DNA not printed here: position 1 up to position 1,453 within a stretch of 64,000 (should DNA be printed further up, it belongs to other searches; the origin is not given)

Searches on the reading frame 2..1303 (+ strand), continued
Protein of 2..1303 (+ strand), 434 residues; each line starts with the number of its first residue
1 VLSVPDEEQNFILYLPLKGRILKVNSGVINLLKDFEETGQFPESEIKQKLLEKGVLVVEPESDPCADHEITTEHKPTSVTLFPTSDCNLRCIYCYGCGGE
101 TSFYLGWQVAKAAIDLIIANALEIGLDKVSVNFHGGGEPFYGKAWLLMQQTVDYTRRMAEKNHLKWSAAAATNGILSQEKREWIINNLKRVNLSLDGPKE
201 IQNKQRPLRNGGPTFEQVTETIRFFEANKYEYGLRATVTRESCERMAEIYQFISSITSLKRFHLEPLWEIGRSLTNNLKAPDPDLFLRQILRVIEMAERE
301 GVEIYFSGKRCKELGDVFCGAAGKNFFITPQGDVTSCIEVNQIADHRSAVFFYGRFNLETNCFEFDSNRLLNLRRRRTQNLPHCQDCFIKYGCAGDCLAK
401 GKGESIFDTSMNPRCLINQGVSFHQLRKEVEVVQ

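Call 42: search_protein_families(library=ncbifam, proteins=[P0001, P0014, P0043, P0071, P0082, P0102, P0120], max_evalue=1e-20)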
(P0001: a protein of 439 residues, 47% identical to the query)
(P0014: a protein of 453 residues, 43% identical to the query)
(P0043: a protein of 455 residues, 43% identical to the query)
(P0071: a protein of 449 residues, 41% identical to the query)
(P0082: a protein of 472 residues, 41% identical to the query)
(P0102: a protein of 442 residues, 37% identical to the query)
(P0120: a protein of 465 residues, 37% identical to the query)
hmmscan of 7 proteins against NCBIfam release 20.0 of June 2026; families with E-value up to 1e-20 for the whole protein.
P0001 (439 aa): 17 families
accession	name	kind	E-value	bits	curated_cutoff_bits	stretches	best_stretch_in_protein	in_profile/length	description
NF047865.1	rSAM_PapB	equivalog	6.7e-46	157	340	1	83-406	3-319/330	PapB family radical SAM/SPASM ranthipeptide maturase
TIGR03974.1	rSAM_six_Cys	equivalog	2.9e-38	131.9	425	1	84-425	98-438/451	thioether cross-link-forming SCIFF peptide maturase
TIGR04064.1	rSAM_nif11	equivalog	2.2e-37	128.9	518.7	1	29-420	26-418/459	nif11-like peptide radical SAM maturase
NF038107.1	rSAM_NF038107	equivalog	1.2e-34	119.9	600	1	12-405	13-402/444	Cys-every-fifth radical SAM/SPASM peptide maturase CefB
NF040492.1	not_ScfB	exception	2e-32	112.7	855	1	50-406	63-418/450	ScfB-related radical SAM/SPASM orphan maturase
TIGR04068.1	rSAM_ocin_clost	equivalog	1.3e-31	110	500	1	28-268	23-271/462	Cys-rich peptide radical SAM maturase CcpM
TIGR03906.1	quino_hemo_SAM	equivalog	2e-31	109.2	453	1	78-262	89-273/467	quinohemoprotein amine dehydrogenase maturation protein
NF041298.1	rSAM_mat_DynA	equivalog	1.8e-30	106.1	450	1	90-407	8-325/356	dynobactin maturation radical SAM/SPASM protein DynA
TIGR04115.1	rSAM_Cxxx_rpt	equivalog_domain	5.8e-28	98.4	350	1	84-400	3-323/359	radical SAM peptide maturase, CXXX-repeat target family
TIGR04463.1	rSAM_vs_C_rich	equivalog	3.1e-27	95.4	525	1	51-422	47-413/438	TIGR04463 family radical SAM/SPASM RiPP maturase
TIGR03942.1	sulfatase_rSAM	equivalog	2e-26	92.9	349.45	1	90-423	8-344/363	anaerobic sulfatase maturase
TIGR03978.1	rSAM_paired_1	equivalog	1.2e-25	90.2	370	1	86-305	86-303/466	His-Xaa-Ser system radical SAM maturase HxsB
TIGR04334.1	rSAM_Clo7bot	equivalog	9.9e-25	87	600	1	60-416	65-418/440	radical SAM/SPASM domain Clo7bot peptide maturase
TIGR04280.1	geopep_mat_rSAM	hypoth_equivalog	1.2e-23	83.8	400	1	15-233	18-232/428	geopeptide radical SAM maturase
TIGR04163.1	rSAM_cobopep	equivalog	6.4e-22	77.9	375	0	79-415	60-400/428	peptide-modifying radical SAM enzyme CbpB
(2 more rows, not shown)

P0014 (453 aa): 9 families
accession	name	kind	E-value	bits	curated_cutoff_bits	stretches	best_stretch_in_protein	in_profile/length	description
TIGR04064.1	rSAM_nif11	equivalog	2.8e-35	121.9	518.7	1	29-253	26-240/459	nif11-like peptide radical SAM maturase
NF047865.1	rSAM_PapB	equivalog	1.5e-32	113.2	340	1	81-415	3-322/330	PapB family radical SAM/SPASM ranthipeptide maturase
TIGR03974.1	rSAM_six_Cys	equivalog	4.1e-30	105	425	1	81-431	97-437/451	thioether cross-link-forming SCIFF peptide maturase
NF040492.1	not_ScfB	exception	1.2e-28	100.2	855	1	51-416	64-422/450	ScfB-related radical SAM/SPASM orphan maturase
NF038107.1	rSAM_NF038107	equivalog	7.9e-27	94.1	600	1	7-444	8-431/444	Cys-every-fifth radical SAM/SPASM peptide maturase CefB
TIGR04068.1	rSAM_ocin_clost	equivalog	1.2e-24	87.1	500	1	26-266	21-263/462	Cys-rich peptide radical SAM maturase CcpM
TIGR03978.1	rSAM_paired_1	equivalog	2.9e-24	85.7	370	0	19-301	16-293/466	His-Xaa-Ser system radical SAM maturase HxsB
TIGR03942.1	sulfatase_rSAM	equivalog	5.6e-23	81.6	349.45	1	89-445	9-358/363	anaerobic sulfatase maturase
NF041298.1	rSAM_mat_DynA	equivalog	1.6e-22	80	450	1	86-417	6-329/356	dynobactin maturation radical SAM/SPASM protein DynA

P0043 (455 aa): 13 families
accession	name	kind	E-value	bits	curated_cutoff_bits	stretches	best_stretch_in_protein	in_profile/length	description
TIGR03974.1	rSAM_six_Cys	equivalog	6.9e-32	110.9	425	1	52-266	61-275/451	thioether cross-link-forming SCIFF peptide maturase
TIGR04064.1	rSAM_nif11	equivalog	4.2e-31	108.2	518.7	1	55-241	48-228/459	nif11-like peptide radical SAM maturase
NF047865.1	rSAM_PapB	equivalog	1.3e-30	106.8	340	1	88-417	3-325/330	PapB family radical SAM/SPASM ranthipeptide maturase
NF040492.1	not_ScfB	exception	8.1e-29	100.8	855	1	51-268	59-276/450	ScfB-related radical SAM/SPASM orphan maturase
TIGR04068.1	rSAM_ocin_clost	equivalog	3.5e-27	95.4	500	1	29-247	20-242/462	Cys-rich peptide radical SAM maturase CcpM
TIGR03978.1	rSAM_paired_1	equivalog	4.4e-27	95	370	1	87-283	81-274/466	His-Xaa-Ser system radical SAM maturase HxsB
NF038170.1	lachnocin_rSAM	equivalog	1.7e-25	89.8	550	0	88-268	76-253/440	lachnocin radical SAM maturase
NF038107.1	rSAM_NF038107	equivalog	4.4e-24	85.1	600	1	82-416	79-408/444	Cys-every-fifth radical SAM/SPASM peptide maturase CefB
NF041298.1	rSAM_mat_DynA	equivalog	2.6e-22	79.3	450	0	92-285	5-192/356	dynobactin maturation radical SAM/SPASM protein DynA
TIGR03906.1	quino_hemo_SAM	equivalog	5.9e-22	77.9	453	0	51-417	58-423/467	quinohemoprotein amine dehydrogenase maturation protein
TIGR03942.1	sulfatase_rSAM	equivalog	1.1e-21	77.3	349.45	0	96-282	9-192/363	anaerobic sulfatase maturase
TIGR04280.1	geopep_mat_rSAM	hypoth_equivalog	2e-21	76.5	400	1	11-236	10-229/428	geopeptide radical SAM maturase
TIGR04163.1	rSAM_cobopep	equivalog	7.2e-21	74.4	375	0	87-448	63-425/428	peptide-modifying radical SAM enzyme CbpB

P0071 (449 aa): 11 families
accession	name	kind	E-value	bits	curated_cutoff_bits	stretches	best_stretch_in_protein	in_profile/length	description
NF047865.1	rSAM_PapB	equivalog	4.7e-41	141.1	340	1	87-408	4-319/330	PapB family radical SAM/SPASM ranthipeptide maturase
TIGR04064.1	rSAM_nif11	equivalog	1.8e-34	119.3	518.7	1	56-233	47-224/459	nif11-like peptide radical SAM maturase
TIGR03974.1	rSAM_six_Cys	equivalog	1.1e-33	116.8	425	1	88-251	99-264/451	thioether cross-link-forming SCIFF peptide maturase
NF040492.1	not_ScfB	exception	4.5e-33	114.8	855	1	87-426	96-436/450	ScfB-related radical SAM/SPASM orphan maturase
TIGR03978.1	rSAM_paired_1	equivalog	1e-28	100.3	370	1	31-255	26-251/466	His-Xaa-Ser system radical SAM maturase HxsB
TIGR04068.1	rSAM_ocin_clost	equivalog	6.9e-28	97.7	500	1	86-243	84-242/462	Cys-rich peptide radical SAM maturase CcpM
TIGR03906.1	quino_hemo_SAM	equivalog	1.4e-27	96.5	453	1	52-248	57-256/467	quinohemoprotein amine dehydrogenase maturation protein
NF038107.1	rSAM_NF038107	equivalog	9.7e-27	93.8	600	1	14-408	13-403/444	Cys-every-fifth radical SAM/SPASM peptide maturase CefB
NF038170.1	lachnocin_rSAM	equivalog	3.7e-23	82.1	550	1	87-251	77-240/440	lachnocin radical SAM maturase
TIGR03942.1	sulfatase_rSAM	equivalog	4.7e-22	78.5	349.45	1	95-275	10-189/363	anaerobic sulfatase maturase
NF041298.1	rSAM_mat_DynA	equivalog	1.6e-21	76.7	450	0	93-261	8-174/356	dynobactin maturation radical SAM/SPASM protein DynA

P0082 (472 aa): 17 families
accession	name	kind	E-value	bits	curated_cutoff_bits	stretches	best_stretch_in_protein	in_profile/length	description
NF047865.1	rSAM_PapB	equivalog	3.2e-40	138.4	340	1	93-422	5-329/330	PapB family radical SAM/SPASM ranthipeptide maturase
TIGR03974.1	rSAM_six_Cys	equivalog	2e-34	119.3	425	1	97-265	103-273/451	thioether cross-link-forming SCIFF peptide maturase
TIGR04064.1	rSAM_nif11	equivalog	3.9e-32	111.5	518.7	1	82-236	68-222/459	nif11-like peptide radical SAM maturase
NF038107.1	rSAM_NF038107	equivalog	2.5e-31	109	600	1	4-422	3-412/444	Cys-every-fifth radical SAM/SPASM peptide maturase CefB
TIGR03978.1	rSAM_paired_1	equivalog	2.5e-30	105.6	370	1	89-266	81-257/466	His-Xaa-Ser system radical SAM maturase HxsB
NF040492.1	not_ScfB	exception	1e-29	103.8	855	1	93-423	97-429/450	ScfB-related radical SAM/SPASM orphan maturase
TIGR04068.1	rSAM_ocin_clost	equivalog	1.3e-29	103.4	500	1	85-267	78-263/462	Cys-rich peptide radical SAM maturase CcpM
TIGR04334.1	rSAM_Clo7bot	equivalog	2.3e-27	95.7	600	1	90-419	89-414/440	radical SAM/SPASM domain Clo7bot peptide maturase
TIGR04463.1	rSAM_vs_C_rich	equivalog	3.2e-27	95.4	525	1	61-429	53-413/438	TIGR04463 family radical SAM/SPASM RiPP maturase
TIGR03942.1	sulfatase_rSAM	equivalog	4.3e-27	95.1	349.45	1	99-430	9-344/363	anaerobic sulfatase maturase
NF041298.1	rSAM_mat_DynA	equivalog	5.3e-27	94.7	450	1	96-415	6-326/356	dynobactin maturation radical SAM/SPASM protein DynA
TIGR03906.1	quino_hemo_SAM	equivalog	3e-26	92.1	453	1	58-241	57-244/467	quinohemoprotein amine dehydrogenase maturation protein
NF038170.1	lachnocin_rSAM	equivalog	1.3e-25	90.2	550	1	92-406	77-391/440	lachnocin radical SAM maturase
TIGR04115.1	rSAM_Cxxx_rpt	equivalog_domain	1.5e-24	87.2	350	1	93-407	4-323/359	radical SAM peptide maturase, CXXX-repeat target family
NF045574.1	sacti_mat_StsB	exception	1.1e-23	83.8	625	1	98-441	103-426/466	StsB family radical SAM/SPASM domain sactipeptide maturase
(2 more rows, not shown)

P0102 (442 aa): 4 families
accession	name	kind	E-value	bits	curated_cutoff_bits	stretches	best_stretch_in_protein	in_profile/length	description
NF047865.1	rSAM_PapB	equivalog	3.6e-31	108.6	340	1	79-398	5-318/330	PapB family radical SAM/SPASM ranthipeptide maturase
TIGR04064.1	rSAM_nif11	equivalog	4.2e-25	88.4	518.7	1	30-237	28-238/459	nif11-like peptide radical SAM maturase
TIGR03974.1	rSAM_six_Cys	equivalog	2.4e-22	79.4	425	1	80-399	100-419/451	thioether cross-link-forming SCIFF peptide maturase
NF040492.1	not_ScfB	exception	4.3e-22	78.6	855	1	84-399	102-418/450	ScfB-related radical SAM/SPASM orphan maturase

P0120 (465 aa): 7 families
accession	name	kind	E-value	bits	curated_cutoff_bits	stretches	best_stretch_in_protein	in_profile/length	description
NF047865.1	rSAM_PapB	equivalog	2.7e-41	141.9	340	1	101-423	3-319/330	PapB family radical SAM/SPASM ranthipeptide maturase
TIGR03974.1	rSAM_six_Cys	equivalog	1.8e-39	135.9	425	1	103-290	99-287/451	thioether cross-link-forming SCIFF peptide maturase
TIGR04064.1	rSAM_nif11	equivalog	1.1e-35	123.2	518.7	1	99-247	75-224/459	nif11-like peptide radical SAM maturase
TIGR03906.1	quino_hemo_SAM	equivalog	3.7e-31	108.3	453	1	63-424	60-418/467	quinohemoprotein amine dehydrogenase maturation protein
TIGR04068.1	rSAM_ocin_clost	equivalog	1.8e-28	99.7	500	1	101-255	84-240/462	Cys-rich peptide radical SAM maturase CcpM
NF040492.1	not_ScfB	exception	3.2e-28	98.8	855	1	101-289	95-285/450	ScfB-related radical SAM/SPASM orphan maturase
TIGR03978.1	rSAM_paired_1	equivalog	9.1e-27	93.9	370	1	103-293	84-274/466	His-Xaa-Ser system radical SAM maturase HxsB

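Call 64: predict_structure(alignment_id=A3)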
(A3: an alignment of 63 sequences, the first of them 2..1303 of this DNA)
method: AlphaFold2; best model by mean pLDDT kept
length: 434 residues; sequences in the alignment: 63
mean_pLDDT: 94.1   pTM: 0.91
mean pLDDT of the five models: 94.1, 93.8, 93.6, 93.3, 93.0
residues with pLDDT >= 90: 372; 70-90: 55; 50-70: 7; < 50: 0
segments of 3 or more residues with pLDDT < 50: none
pLDDT, mean of each block of 10 residues (from residue 1): 86 91 93 94 95 90 73 94 97 91 97 99 98 92 97 99 98 98 98 98 97 98 99 98 98 98 96 93 98 97 91 87 97 96 92 97 96 94 92 91 84 92 92 77
secondary structure, 60 per line:
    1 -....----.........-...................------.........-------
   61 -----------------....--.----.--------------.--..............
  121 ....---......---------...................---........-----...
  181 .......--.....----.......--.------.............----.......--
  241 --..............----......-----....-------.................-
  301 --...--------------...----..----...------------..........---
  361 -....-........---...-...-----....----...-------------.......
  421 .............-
elements in order: E2-5 E10-15 E20-25 H26-38 H45-53 E78-81 H107-124 E128-133 H143-161 E165-172 H178-187 E190-194 H199-205 H215-227 E232-238 H243-256 E261-266 H272-275 H283-299 E303-305 E333-335 H348-351 E352-357 E362-365 H367-374 H390-393 H414-433

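Call 67: fold_search(model_id=the predicted structure, library=pdb)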
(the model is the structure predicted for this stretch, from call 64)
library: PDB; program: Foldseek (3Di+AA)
matches with E <= 10: 1651; with E <= 0.001: 91
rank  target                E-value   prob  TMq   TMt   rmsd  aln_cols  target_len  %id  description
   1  5why_A                1.9e-21  1.00  0.75  0.77   5.1       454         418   18  Structural Insights into Thioether Bond Formation in the Biosynthesis of Sactipeptides (released 2017-07-26)
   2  5why_B                9.0e-20  1.00  0.74  0.76   4.7       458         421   18  Structural Insights into Thioether Bond Formation in the Biosynthesis of Sactipeptides (released 2017-07-26)
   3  5wgg_A                2.8e-19  1.00  0.73  0.72   4.8       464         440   19  Structural Insights into Thioether Bond Formation in the Biosynthesis of Sactipeptides (released 2017-07-26)
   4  4k37_B                1.1e-16  1.00  0.63  0.73   4.3       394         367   20  Native anSMEcpe with bound AdoMet (released 2013-05-08)
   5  9gmc_C                2.7e-15  1.00  0.61  0.70   5.2       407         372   18  Crystal structure of the complex formed between the radical SAM protein ChlB and the R3A mutant of ChlA (released 2025-06-25)
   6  4k37_A                2.8e-15  1.00  0.63  0.73   4.6       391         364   20  Native anSMEcpe with bound AdoMet (released 2013-05-08)
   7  9gmc_A                3.2e-15  1.00  0.61  0.70   5.2       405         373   18  Crystal structure of the complex formed between the radical SAM protein ChlB and the R3A mutant of ChlA (released 2025-06-25)
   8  4k36_B                4.8e-15  1.00  0.61  0.72   4.6       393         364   21  His6 tagged anSMEcpe with bound AdoMet (released 2013-05-08)
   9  9gm3_C                6.1e-15  1.00  0.60  0.69   5.5       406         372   18  Crystal structure of the complex formed between the radical SAM protein ChlB and the leader region of its precursor su (released 2025-06-25)
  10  4k36_A                9.8e-15  1.00  0.64  0.72   4.4       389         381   22  His6 tagged anSMEcpe with bound AdoMet (released 2013-05-08)
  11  4k38_B                1.1e-14  1.00  0.63  0.74   4.4       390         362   20  Native anSMEcpe with bound AdoMet and Kp18Cys peptide (released 2013-05-08)
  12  4k39_A                1.2e-14  1.00  0.62  0.73   4.4       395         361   19  Native anSMEcpe with bound AdoMet and Cp18Cys peptide (released 2013-05-08)
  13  4k38_A                1.9e-14  1.00  0.62  0.72   4.5       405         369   20  Native anSMEcpe with bound AdoMet and Kp18Cys peptide (released 2013-05-08)
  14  4k39_B                2.5e-14  1.00  0.61  0.73   4.4       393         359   20  Native anSMEcpe with bound AdoMet and Cp18Cys peptide (released 2013-05-08)
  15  9gm3_A                2.5e-14  1.00  0.62  0.71   5.3       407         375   17  Crystal structure of the complex formed between the radical SAM protein ChlB and the leader region of its precursor su (released 2025-06-25)
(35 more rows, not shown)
